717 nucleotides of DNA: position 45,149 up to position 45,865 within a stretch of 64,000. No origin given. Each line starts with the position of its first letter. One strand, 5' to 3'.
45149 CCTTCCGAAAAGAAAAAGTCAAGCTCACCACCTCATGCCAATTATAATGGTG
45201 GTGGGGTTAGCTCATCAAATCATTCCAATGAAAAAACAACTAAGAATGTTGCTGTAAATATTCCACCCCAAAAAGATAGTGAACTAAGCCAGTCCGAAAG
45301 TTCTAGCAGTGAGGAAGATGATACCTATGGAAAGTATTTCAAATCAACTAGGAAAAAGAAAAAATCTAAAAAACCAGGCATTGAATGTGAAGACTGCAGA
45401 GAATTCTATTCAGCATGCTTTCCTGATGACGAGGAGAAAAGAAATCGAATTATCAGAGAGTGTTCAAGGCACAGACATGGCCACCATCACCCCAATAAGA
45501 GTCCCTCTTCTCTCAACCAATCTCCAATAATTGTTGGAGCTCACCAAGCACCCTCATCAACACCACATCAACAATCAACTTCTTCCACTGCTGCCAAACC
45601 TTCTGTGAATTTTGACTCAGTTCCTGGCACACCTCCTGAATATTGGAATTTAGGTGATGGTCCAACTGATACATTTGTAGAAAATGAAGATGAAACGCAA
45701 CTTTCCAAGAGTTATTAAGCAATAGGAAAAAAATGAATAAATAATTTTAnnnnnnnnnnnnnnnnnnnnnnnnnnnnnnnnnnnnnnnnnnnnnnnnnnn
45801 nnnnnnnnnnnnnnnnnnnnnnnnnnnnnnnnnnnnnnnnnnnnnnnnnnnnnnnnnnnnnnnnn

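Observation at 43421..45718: CtIP/Sae2/Ctp1 homolog recognisable only by its C-terminal CxxC-RHR module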

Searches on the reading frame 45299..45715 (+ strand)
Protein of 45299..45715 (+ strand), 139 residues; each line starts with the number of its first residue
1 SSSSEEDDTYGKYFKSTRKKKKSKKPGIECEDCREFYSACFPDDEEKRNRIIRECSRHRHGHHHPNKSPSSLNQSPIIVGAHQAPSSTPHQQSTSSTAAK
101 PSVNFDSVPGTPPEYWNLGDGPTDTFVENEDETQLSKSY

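Call 5: search_protein_families(library=pfam, proteins=[window:45302-45715:+], max_evalue=10)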
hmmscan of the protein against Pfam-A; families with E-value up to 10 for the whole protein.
seq(138 aa): 1 family
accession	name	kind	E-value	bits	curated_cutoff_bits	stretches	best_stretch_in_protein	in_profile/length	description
PF08573.15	SAE2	-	5.5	8.5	19.8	0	44-68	74-97/110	DNA endonuclease activator SAE2/CtIP C-terminus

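Call 15: search_protein_representatives(protein=window:45299-45715:+)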
Query: 139 residues. Proteins with E-value up to 0.001 (for the whole library): 4; up to 1e-10: 1; up to 1e-30: 0. The best 4 are listed.
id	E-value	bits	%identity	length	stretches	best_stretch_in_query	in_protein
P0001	1.7e-17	80.1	46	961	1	3-120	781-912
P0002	7.6e-06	42.4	44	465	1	8-70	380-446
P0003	2.8e-05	40.5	39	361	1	19-69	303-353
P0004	8.0e-04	35.8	48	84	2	18-65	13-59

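Call 17: search_protein_families(library=pfam, proteins=[P0001, P0002, P0003, P0004], max_evalue=1)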
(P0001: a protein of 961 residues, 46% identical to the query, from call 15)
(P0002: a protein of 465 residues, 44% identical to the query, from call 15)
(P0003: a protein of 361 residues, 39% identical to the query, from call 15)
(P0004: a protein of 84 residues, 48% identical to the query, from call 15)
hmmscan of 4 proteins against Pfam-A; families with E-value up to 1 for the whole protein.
P0001 (961 aa): 1 family
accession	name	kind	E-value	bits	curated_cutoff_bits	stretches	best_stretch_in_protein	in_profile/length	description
PF23468.1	ARC6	-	0.049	13.5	24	1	263-349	37-122/188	Plastid division regulator alpha solenoid domain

P0002 (465 aa): 4 families
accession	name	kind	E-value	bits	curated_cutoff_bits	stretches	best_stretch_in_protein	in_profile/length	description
PF08573.15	SAE2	-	1.8e-07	32.6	19.8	2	421-450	74-103/110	DNA endonuclease activator SAE2/CtIP C-terminus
PF14931.11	IFT20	-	0.00074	20.1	27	1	5-103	16-115/119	Intraflagellar transport complex B, subunit 20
PF17525.8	DUF5447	-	0.053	14.5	27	1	394-450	26-75/96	Lysogeny maintenance protein PflM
PF13101.12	DUF3945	-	0.22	11.6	21.9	0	122-145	18-41/50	Protein of unknown function (DUF3945)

P0003 (361 aa): 1 family
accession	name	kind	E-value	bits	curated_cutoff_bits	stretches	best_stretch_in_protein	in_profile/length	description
PF08573.15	SAE2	-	1.2e-09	39.7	19.8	2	328-360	73-105/110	DNA endonuclease activator SAE2/CtIP C-terminus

P0004 (84 aa): 2 families
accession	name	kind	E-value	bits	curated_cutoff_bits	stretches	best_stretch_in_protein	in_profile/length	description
PF08573.15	SAE2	-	9.9e-12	46.3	19.8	2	35-68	70-103/110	DNA endonuclease activator SAE2/CtIP C-terminus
PF07754.17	HVO_2753_ZBP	-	0.11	12.8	33.2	1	10-28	27-45/46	Small zinc finger protein HVO_2753-like, Zn-binding pocket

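Call 23: find_homologous_proteins(query=A2, max_evalue=0.001)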
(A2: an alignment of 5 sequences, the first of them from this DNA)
Query A2 (5 sequences) (139 aa, profile of the alignment): 26 proteins with E <= 0.001 among 3522 candidates.
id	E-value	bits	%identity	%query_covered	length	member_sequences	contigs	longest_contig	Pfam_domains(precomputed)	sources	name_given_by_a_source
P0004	9.8e-32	127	42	37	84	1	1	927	PF08573.16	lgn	-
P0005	1.7e-21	94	41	38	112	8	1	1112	PF08573.16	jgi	-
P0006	6.1e-17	79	37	37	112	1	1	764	PF08573.16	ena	-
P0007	7.0e-17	79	37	38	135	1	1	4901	PF08573.16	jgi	-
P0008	7.6e-17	79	38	42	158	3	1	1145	PF08573.16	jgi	-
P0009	1.9e-16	78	35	37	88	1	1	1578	PF08573.16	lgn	-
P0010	1.9e-14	71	37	31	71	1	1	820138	PF08573.16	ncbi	ncbi:unnamed protein product, partial [Lymnaea stagnalis]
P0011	1.0e-12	66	43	29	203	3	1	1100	PF08573.16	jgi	jgi:hypothetical protein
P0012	1.2e-12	66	35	31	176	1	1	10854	PF08573.16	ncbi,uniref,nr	ncbi:uncharacterized protein B4U80_11174 [Leptotrombidium deliense]|uniref:DNA endonuclease activato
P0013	2.9e-12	64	36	51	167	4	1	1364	PF08573.16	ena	-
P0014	3.3e-12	64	25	73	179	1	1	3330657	PF08573.16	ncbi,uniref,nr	ncbi:DNA repair protein endonuclease SAE2/CtIP C-terminus-domain-containing protein [Cantharellus an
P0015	3.6e-12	64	29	30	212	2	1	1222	PF08573.16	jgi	jgi:hypothetical protein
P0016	8.9e-11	60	37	35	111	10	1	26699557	PF08573.16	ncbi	ncbi:DNA endonuclease RBBP8, partial [Eumetopias jubatus]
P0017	2.8e-10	58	37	35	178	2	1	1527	PF08573.16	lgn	-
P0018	3.2e-10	58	37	35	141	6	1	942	PF08573.16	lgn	-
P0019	5.7e-10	57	39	35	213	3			PF08573.16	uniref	uniref:RB binding protein 8, endonuclease n=2 Tax=Sarcophilus harrisii TaxID=9305 RepID=G3WNG8_SARHA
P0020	8.7e-10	57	34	34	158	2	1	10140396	PF08573.16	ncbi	ncbi:hypothetical protein ACFW04_003931 [Cataglyphis niger]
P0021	7.5e-9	54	35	35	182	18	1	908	PF08573.16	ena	-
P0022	1.1e-8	53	29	35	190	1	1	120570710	PF08573.16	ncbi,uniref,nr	ncbi:DNA endonuclease rbbp8 [Saguinus oedipus]|uniref:DNA endonuclease rbbp8 n=1 Tax=Saguinus oedipu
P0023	1.2e-8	53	33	34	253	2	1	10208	PF08573.16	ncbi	-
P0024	3.2e-8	52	42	35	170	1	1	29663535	PF08573.16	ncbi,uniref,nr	ncbi:DNA endonuclease RBBP8 isoform X4 [Monomorium pharaonis]|uniref:DNA endonuclease RBBP8 isoform 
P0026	6.1e-7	47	64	8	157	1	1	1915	PF08573.16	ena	-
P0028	1.7e-5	43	33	39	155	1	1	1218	PF08573.16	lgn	-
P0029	9.9e-5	40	53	14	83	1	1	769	PF08573.16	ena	-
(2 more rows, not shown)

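Call 37: find_encoding_contigs(protein=P0001, flank=10000, max_places=2)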
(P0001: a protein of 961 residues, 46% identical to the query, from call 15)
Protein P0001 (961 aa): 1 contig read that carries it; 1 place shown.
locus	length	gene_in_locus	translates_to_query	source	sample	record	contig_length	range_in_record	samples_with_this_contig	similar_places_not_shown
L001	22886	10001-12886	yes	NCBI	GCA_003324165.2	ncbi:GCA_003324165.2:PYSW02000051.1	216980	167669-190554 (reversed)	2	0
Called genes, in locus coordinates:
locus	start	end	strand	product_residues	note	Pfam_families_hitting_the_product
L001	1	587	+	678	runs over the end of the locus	-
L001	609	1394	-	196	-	PF01981:PTH2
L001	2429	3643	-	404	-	-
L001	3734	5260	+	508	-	PF20434:BD-FAE (weak)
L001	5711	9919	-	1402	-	PF25761:TPR_PATROL1 (weak)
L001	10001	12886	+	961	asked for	-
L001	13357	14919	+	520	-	PF00615:RGS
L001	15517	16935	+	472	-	-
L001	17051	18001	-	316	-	PF04488:Gly_transf_sug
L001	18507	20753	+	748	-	PF13475:DUF4116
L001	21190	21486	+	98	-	-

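Call 44: search_solved_structures(query=A2, max_evalue=10, show_alignments=2)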
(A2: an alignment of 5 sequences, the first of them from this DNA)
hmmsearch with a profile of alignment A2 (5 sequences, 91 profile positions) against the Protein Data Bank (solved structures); distinct sequences matched with E-value up to 10: 6.
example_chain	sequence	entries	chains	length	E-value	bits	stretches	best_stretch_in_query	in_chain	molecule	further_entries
8g4y_A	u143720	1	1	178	0.4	14.3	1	54-81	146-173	E3 ubiquitin-protein ligase ZNRF3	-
6pz0_A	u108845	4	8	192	1.4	12.5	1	42-84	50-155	iodotyrosine deiodinase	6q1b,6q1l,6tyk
9kb8_B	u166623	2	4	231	1.5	12.5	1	54-77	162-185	E3 ubiquitin-protein ligase ZNRF3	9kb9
8y69_C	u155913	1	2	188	1.5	12.4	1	54-77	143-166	E3 ubiquitin-protein ligase ZNRF3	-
8xfs_C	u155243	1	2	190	1.5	12.4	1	54-77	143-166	E3 ubiquitin-protein ligase ZNRF3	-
2yu4_A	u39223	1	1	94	1.8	12.2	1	6-67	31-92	E3 SUMO-protein ligase NSE2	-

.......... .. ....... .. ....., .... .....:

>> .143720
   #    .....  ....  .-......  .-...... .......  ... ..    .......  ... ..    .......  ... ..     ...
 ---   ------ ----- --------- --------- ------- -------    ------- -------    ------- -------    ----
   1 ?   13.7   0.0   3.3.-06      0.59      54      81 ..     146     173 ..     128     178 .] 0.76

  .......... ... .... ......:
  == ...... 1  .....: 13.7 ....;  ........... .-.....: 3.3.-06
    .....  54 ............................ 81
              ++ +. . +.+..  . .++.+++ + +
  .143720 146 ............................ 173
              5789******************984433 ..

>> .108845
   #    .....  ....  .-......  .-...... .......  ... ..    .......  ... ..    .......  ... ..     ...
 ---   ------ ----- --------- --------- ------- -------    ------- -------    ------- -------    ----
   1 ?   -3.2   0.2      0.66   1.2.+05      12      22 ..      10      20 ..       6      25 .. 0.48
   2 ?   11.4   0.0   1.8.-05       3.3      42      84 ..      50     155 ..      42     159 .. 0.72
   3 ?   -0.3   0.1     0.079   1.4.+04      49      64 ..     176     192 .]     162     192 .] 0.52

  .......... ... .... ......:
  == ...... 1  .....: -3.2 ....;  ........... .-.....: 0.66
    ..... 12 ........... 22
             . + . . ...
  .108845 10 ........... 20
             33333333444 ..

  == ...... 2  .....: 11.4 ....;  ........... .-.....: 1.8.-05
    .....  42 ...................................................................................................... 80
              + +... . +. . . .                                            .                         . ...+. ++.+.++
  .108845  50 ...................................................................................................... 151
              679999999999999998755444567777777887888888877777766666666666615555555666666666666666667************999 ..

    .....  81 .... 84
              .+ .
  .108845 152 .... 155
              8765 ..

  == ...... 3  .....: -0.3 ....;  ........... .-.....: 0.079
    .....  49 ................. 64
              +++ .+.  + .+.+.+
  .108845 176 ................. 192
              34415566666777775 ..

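Call 52: find_related_loci(query=A4, collection=metagenome_contigs, flank=3000)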
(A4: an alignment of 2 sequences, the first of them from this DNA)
Query A4 (139 aa) in metagenome_contigs; peptide patterns used: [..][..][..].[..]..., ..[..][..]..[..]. (x = any residue, [..] = any of these).
465 stretches matched a pattern; 13 encode a relative of the query (tblastn E <= 1e-3); 13 distinct loci.
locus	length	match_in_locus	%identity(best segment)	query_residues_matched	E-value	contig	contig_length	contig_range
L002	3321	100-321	33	6-78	3e-7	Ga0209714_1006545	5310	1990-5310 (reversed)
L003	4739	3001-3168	41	6-59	3e-7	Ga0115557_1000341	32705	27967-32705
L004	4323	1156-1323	41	6-59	3e-7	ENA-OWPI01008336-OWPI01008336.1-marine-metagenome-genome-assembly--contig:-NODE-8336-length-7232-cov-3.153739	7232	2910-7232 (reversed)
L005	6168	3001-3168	41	6-59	4e-7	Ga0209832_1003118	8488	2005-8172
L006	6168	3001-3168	41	6-59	4e-7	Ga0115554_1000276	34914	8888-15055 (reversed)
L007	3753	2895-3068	40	12-65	1e-6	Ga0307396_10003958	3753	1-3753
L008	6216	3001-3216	33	19-91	2e-6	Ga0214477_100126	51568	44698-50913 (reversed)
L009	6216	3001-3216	33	19-91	1e-6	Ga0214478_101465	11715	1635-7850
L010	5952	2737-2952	33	19-91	2e-6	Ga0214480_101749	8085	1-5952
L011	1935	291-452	37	13-69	3e-6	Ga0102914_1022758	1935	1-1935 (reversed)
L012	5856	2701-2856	38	13-62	2e-5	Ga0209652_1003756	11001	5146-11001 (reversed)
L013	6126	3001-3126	44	26-67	2e-5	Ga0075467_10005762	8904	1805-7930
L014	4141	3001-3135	36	19-65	2e-5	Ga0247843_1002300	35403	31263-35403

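Call 65: predict_structure(alignment_id=A7)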
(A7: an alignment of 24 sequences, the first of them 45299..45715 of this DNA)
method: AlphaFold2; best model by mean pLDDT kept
length: 139 residues; sequences in the alignment: 24
mean_pLDDT: 66.5   pTM: 0.33
mean pLDDT of the five models: 66.5, 65.4, 64.0, 62.8, 61.0
residues with pLDDT >= 90: 14; 70-90: 36; 50-70: 73; < 50: 16
segments of 3 or more residues with pLDDT < 50: 1-3, 72-75, 79-83
pLDDT, mean of each block of 10 residues (from residue 1): 56 56 64 89 92 80 58 49 55 61 73 78 61 57
secondary structure, 60 per line:
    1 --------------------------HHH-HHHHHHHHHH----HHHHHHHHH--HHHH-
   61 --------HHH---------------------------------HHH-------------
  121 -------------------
elements in order: H31-40 H45-53 H56-59

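Call 68: fold_search(model_id=the predicted structure, library=pdb)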
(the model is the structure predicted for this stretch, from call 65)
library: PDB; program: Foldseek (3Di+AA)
matches with E <= 10: 0; with E <= 0.001: 0
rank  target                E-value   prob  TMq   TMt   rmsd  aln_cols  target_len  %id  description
